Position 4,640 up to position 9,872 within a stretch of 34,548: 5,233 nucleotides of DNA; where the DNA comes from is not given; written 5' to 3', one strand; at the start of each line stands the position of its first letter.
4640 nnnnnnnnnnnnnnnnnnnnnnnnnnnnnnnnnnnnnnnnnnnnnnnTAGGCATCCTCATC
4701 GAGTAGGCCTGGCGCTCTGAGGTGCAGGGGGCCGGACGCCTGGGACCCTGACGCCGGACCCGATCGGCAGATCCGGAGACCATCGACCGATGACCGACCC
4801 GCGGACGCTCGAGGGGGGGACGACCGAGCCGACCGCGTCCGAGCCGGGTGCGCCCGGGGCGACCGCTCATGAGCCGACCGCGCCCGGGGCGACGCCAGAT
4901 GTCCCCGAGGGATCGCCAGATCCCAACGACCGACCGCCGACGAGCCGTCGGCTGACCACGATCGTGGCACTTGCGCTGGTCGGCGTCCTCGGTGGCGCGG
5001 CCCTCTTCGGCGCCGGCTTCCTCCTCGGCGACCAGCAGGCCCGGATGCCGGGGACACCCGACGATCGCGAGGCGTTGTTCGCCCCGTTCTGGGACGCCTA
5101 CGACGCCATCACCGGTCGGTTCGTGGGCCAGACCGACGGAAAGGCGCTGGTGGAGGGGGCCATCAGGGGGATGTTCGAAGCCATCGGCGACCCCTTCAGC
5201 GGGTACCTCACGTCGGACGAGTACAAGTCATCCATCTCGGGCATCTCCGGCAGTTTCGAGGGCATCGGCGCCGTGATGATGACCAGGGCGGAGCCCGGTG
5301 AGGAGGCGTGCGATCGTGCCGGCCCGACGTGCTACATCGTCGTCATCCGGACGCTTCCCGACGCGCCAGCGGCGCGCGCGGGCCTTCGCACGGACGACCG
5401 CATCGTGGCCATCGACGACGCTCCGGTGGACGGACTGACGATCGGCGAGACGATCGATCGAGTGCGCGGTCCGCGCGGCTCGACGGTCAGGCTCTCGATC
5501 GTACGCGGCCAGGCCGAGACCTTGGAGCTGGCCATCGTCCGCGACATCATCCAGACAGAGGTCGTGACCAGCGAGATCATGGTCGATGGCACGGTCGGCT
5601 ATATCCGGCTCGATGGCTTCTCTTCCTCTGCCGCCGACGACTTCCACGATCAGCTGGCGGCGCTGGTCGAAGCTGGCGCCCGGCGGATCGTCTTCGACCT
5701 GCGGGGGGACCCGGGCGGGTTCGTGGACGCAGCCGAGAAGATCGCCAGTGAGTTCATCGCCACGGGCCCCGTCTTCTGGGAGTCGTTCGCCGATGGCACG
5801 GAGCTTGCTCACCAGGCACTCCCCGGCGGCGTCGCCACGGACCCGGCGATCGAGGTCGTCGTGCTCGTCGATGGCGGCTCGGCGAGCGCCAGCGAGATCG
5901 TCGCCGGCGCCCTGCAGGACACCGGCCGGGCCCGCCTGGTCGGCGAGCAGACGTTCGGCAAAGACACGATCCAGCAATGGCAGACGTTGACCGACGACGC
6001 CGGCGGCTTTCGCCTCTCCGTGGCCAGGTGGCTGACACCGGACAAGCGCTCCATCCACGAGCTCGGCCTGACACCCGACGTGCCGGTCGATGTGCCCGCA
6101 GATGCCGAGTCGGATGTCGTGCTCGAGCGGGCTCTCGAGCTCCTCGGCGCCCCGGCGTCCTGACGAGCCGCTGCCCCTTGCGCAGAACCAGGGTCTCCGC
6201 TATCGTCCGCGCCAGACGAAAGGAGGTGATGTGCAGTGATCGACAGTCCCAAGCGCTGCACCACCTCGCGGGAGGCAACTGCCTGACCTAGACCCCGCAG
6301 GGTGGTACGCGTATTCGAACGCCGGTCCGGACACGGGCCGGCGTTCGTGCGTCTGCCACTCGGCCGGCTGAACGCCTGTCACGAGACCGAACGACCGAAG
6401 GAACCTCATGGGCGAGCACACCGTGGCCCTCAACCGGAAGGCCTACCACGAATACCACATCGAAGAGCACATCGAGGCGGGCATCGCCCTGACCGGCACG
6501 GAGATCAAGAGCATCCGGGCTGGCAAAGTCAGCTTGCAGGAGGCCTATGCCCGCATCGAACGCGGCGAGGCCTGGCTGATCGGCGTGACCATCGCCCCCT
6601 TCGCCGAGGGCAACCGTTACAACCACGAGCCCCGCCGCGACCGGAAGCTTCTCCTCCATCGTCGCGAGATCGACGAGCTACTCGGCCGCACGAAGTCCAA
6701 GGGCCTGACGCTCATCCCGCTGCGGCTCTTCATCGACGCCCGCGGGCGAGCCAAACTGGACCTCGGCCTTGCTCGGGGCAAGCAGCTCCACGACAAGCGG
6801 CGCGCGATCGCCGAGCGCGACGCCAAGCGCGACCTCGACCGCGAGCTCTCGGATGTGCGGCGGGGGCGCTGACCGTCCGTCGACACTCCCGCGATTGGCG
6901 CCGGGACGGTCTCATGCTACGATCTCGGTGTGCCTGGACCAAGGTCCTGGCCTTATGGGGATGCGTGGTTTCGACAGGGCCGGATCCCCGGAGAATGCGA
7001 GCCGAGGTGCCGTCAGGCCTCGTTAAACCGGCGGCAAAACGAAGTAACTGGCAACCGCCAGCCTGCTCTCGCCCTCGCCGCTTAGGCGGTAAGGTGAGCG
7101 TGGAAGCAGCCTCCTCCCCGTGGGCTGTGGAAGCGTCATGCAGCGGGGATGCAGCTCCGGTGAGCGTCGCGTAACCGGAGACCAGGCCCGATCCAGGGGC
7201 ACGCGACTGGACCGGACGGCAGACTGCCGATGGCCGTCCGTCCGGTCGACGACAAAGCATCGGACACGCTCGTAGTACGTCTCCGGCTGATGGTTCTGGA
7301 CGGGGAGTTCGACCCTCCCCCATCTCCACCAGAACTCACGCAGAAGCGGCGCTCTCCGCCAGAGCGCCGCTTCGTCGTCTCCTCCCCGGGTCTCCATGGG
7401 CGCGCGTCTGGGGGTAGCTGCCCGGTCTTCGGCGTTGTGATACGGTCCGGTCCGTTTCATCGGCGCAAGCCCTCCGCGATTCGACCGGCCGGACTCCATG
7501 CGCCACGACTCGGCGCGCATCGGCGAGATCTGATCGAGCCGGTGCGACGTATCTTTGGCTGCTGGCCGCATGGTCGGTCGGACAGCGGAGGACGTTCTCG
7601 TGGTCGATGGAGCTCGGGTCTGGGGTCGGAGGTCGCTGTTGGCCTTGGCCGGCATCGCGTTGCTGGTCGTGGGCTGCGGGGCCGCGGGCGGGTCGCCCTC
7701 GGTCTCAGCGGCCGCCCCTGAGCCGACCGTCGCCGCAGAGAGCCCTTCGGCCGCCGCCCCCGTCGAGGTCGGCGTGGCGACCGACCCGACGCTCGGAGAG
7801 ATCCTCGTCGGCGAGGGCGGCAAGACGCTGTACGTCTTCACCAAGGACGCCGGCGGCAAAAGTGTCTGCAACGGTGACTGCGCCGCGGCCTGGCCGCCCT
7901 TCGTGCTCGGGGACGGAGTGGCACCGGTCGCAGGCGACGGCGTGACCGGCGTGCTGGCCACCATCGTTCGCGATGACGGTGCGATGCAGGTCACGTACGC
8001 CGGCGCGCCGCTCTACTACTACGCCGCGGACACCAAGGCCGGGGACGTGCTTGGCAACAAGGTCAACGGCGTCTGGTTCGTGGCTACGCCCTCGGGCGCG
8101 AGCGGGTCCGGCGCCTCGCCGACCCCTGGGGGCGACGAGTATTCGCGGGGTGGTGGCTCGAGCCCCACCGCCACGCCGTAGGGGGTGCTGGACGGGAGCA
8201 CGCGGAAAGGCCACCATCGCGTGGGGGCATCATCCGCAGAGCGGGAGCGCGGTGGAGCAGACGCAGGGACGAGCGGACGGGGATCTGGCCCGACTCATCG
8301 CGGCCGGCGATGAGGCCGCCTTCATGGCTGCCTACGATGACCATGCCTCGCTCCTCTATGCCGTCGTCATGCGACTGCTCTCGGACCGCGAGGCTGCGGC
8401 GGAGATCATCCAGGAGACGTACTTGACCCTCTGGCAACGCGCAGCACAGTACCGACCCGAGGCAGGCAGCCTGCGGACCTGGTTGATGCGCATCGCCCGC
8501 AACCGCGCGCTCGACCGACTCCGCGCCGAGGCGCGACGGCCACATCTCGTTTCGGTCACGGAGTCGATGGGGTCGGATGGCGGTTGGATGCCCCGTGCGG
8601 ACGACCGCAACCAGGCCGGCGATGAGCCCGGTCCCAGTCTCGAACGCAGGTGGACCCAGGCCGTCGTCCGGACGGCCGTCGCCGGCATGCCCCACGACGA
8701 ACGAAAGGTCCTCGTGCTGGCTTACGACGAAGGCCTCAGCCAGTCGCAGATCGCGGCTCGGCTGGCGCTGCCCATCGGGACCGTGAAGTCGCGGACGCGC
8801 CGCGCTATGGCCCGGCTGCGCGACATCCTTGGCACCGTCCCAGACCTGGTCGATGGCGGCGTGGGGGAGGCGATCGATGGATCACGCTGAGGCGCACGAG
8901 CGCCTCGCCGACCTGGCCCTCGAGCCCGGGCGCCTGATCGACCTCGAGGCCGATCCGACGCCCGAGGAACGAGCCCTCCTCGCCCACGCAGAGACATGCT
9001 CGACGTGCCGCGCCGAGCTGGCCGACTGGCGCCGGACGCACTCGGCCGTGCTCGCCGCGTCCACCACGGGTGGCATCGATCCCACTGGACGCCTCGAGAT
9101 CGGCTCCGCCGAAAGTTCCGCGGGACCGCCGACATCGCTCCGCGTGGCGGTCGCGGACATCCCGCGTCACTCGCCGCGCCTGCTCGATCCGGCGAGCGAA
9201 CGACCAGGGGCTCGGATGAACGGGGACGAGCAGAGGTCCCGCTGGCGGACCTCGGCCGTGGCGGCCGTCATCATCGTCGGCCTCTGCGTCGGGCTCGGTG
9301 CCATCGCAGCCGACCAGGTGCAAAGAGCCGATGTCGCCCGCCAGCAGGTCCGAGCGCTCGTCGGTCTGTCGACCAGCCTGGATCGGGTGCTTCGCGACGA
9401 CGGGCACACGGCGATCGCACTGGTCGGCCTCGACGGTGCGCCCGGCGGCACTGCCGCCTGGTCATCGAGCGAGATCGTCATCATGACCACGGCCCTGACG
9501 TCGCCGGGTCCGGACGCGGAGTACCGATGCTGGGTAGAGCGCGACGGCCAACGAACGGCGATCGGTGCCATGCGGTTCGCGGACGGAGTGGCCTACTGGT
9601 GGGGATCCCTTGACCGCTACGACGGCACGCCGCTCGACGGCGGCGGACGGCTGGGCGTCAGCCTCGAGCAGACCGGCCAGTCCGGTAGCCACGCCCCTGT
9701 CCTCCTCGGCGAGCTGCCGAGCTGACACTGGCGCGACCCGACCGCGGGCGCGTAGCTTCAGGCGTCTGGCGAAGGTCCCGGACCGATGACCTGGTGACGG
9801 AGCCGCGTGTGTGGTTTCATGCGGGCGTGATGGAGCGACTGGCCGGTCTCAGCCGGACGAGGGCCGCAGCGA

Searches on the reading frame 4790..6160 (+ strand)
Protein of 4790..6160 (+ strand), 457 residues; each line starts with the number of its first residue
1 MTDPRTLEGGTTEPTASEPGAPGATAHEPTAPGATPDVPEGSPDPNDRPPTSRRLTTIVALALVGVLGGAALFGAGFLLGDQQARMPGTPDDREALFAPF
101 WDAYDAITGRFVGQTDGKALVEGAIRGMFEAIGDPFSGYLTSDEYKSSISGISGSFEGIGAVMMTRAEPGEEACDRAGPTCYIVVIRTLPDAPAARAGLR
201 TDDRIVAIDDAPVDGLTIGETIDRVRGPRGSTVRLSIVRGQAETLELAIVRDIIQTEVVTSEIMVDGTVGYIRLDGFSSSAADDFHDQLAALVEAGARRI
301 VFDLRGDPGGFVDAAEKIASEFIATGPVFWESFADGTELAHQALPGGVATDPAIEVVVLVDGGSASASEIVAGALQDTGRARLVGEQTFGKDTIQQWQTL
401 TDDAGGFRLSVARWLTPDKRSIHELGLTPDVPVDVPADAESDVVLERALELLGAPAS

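Call 11: search_protein_families(library=pfam, proteins=[window:4790-6160:+], max_evalue=0.001)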
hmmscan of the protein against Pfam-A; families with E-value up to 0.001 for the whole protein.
window:4790-6160:+ (457 aa): 5 families
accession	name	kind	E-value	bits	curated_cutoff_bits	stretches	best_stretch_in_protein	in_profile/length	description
PF03572.23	Peptidase_S41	-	1.1e-42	145.9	24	1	269-433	2-165/165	Peptidase family S41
PF17820.7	PDZ_6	-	4.5e-10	39.6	27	1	190-239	7-54/54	PDZ domain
PF22694.1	CtpB_N-like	-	5.8e-10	39.9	27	1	99-141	40-82/85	Activating protease CtpB N-terminal domain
PF13180.12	PDZ_2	-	6e-07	30.1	27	1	175-242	12-72/80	PDZ domain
PF00595.29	PDZ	-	2.9e-06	28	23.2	1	182-237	26-80/81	PDZ domain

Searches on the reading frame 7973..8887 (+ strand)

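Call 11: search_protein_families(library=pfam, proteins=[window:7973-8887:+], max_evalue=0.001)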
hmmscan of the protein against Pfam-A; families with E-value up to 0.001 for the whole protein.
window:7973-8887:+ (305 aa): 4 families
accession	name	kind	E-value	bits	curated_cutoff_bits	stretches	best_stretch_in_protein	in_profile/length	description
PF04542.20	Sigma70_r2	-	1.1e-18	67.2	24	1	121-189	2-71/71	Sigma-70 region 2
PF04545.22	Sigma70_r4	-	7.9e-14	51.3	24.1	1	236-283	2-49/50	Sigma-70, region 4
PF08281.18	Sigma70_r4_2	-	5.6e-13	48.8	25.7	1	232-282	4-54/54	Sigma-70, region 4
PF13412.12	HTH_24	-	0.00069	19.6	21.9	0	249-278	12-41/48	Winged helix-turn-helix DNA-binding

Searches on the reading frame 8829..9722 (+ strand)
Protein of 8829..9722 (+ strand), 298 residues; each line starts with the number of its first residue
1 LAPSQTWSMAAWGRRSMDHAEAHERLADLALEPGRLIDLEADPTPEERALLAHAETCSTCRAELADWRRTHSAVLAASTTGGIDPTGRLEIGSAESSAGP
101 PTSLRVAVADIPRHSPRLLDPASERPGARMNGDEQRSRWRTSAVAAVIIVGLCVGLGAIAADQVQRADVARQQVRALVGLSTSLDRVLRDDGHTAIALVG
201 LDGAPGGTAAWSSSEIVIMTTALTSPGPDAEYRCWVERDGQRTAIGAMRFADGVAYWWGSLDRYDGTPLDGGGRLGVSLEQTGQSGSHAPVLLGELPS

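Call 11: search_protein_families(library=pfam, proteins=[window:8829-9722:+], max_evalue=0.001)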
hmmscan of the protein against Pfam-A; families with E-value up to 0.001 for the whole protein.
window:8829-9722:+ (298 aa): 1 family
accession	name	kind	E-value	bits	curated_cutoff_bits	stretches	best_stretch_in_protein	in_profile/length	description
PF10099.14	RskA_C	-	2.1e-06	28.5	29.4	1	143-285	4-126/135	Anti-sigma-K factor rskA, C-terminal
